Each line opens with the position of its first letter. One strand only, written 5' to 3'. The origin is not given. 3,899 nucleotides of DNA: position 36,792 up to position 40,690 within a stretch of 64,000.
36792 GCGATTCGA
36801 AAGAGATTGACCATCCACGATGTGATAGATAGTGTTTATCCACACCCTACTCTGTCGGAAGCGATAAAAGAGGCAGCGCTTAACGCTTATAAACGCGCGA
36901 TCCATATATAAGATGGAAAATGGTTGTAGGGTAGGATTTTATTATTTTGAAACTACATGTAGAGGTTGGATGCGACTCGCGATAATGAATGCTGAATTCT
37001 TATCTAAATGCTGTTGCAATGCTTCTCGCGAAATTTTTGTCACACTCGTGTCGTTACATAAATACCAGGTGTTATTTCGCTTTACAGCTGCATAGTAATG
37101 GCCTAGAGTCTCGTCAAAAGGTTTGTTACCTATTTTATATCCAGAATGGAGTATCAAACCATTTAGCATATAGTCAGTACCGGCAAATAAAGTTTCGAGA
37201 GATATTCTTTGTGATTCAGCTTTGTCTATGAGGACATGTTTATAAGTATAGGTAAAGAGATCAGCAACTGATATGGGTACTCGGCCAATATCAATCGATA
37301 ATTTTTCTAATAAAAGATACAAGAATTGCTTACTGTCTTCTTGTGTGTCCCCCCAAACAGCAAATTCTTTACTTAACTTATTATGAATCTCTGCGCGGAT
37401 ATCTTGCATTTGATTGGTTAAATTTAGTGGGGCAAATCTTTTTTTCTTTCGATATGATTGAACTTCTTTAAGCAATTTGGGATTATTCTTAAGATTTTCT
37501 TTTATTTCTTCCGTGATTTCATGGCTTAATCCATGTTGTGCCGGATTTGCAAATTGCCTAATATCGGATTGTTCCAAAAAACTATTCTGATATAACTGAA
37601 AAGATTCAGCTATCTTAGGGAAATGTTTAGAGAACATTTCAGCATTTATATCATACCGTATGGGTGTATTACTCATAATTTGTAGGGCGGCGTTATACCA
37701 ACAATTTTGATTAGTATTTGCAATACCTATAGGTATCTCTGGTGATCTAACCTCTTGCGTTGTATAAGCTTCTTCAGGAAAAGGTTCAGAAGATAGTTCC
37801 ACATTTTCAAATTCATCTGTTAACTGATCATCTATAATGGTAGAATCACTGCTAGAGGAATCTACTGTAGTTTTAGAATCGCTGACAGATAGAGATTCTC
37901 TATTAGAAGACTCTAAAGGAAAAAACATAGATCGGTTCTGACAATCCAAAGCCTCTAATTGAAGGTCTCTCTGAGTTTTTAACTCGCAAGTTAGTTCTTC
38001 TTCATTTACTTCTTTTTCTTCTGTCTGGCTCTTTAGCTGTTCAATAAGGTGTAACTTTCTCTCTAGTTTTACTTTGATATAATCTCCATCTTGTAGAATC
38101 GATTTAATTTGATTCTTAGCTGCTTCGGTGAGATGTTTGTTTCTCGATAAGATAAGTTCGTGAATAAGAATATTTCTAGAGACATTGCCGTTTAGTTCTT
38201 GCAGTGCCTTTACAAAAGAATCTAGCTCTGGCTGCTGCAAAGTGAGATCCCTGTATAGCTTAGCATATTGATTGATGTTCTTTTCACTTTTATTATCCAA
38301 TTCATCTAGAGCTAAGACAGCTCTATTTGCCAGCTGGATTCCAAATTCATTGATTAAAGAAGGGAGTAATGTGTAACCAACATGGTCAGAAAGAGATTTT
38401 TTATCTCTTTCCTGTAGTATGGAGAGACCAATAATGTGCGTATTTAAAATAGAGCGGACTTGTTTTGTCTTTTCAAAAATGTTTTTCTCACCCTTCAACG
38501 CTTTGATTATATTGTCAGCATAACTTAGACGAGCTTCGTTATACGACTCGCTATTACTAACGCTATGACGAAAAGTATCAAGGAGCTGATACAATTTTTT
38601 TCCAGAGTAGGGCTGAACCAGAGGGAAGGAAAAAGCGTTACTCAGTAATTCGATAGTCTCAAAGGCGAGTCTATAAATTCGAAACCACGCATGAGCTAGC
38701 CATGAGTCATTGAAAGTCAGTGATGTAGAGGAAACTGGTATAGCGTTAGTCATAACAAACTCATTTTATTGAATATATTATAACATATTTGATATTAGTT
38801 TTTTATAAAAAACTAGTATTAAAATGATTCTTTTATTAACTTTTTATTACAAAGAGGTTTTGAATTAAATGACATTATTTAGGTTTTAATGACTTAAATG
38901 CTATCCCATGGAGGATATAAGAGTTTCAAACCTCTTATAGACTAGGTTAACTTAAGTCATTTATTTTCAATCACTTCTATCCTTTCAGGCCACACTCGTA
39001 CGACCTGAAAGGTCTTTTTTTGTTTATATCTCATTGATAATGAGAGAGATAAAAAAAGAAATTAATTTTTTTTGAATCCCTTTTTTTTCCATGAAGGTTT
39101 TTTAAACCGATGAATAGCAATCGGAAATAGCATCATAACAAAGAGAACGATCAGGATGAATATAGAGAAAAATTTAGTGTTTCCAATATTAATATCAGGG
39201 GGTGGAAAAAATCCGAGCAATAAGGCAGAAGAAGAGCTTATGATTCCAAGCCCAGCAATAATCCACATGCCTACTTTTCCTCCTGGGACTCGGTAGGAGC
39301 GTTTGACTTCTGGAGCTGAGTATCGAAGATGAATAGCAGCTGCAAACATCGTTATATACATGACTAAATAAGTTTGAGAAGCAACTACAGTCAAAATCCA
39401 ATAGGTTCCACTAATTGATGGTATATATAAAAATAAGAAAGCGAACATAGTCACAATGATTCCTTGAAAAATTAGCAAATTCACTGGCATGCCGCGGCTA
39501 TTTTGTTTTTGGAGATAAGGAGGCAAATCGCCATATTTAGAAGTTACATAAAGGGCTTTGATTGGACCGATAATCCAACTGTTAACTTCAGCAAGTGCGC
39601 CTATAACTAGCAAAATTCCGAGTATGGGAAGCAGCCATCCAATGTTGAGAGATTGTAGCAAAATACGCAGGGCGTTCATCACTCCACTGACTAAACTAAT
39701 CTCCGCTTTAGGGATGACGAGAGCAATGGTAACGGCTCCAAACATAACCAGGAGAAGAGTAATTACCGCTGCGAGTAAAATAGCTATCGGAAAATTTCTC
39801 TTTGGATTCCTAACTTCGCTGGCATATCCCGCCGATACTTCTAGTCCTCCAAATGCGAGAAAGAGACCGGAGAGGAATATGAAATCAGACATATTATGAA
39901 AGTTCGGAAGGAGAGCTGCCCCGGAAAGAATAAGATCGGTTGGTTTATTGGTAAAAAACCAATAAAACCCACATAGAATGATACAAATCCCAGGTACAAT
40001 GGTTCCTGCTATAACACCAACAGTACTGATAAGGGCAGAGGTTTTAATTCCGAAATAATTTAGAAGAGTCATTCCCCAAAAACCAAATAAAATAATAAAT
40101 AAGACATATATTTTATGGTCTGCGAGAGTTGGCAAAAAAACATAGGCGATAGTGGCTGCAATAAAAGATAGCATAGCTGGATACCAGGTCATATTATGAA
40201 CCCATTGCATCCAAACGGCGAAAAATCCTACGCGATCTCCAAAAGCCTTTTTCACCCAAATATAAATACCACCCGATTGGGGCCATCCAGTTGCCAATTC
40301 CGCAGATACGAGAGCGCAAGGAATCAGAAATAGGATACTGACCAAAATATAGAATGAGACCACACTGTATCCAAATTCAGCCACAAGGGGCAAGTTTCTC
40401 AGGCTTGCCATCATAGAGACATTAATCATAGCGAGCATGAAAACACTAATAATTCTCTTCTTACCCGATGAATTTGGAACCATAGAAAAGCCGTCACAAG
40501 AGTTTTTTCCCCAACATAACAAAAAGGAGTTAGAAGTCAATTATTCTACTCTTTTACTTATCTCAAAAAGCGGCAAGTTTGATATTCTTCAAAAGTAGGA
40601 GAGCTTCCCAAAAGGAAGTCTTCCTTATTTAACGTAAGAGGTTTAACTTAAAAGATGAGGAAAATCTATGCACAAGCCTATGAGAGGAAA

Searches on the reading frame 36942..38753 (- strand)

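Call 51: search_protein_families(library=pfam, proteins=[window:36942-38753:-], max_evalue=0.001)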
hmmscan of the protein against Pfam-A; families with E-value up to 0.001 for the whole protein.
window:36942-38753:- (603 aa): 1 family
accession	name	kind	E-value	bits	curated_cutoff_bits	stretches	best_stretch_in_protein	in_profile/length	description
PF00443.35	UCH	-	2.5e-14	53.9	23.9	2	342-510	1-134/254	Ubiquitin carboxyl-terminal hydrolase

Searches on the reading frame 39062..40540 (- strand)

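Call 51: search_protein_families(library=pfam, proteins=[window:39062-40540:-], max_evalue=0.001)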
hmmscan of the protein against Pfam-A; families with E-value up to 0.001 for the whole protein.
window:39062-40540:- (492 aa): 2 families
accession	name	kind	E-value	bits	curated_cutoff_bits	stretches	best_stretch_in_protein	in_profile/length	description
PF13520.12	AA_permease_2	-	2.2e-63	215.1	27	1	31-465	1-426/427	Amino acid permease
PF00324.27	AA_permease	-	3.2e-25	89.2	24.6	1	35-485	4-468/470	Amino acid permease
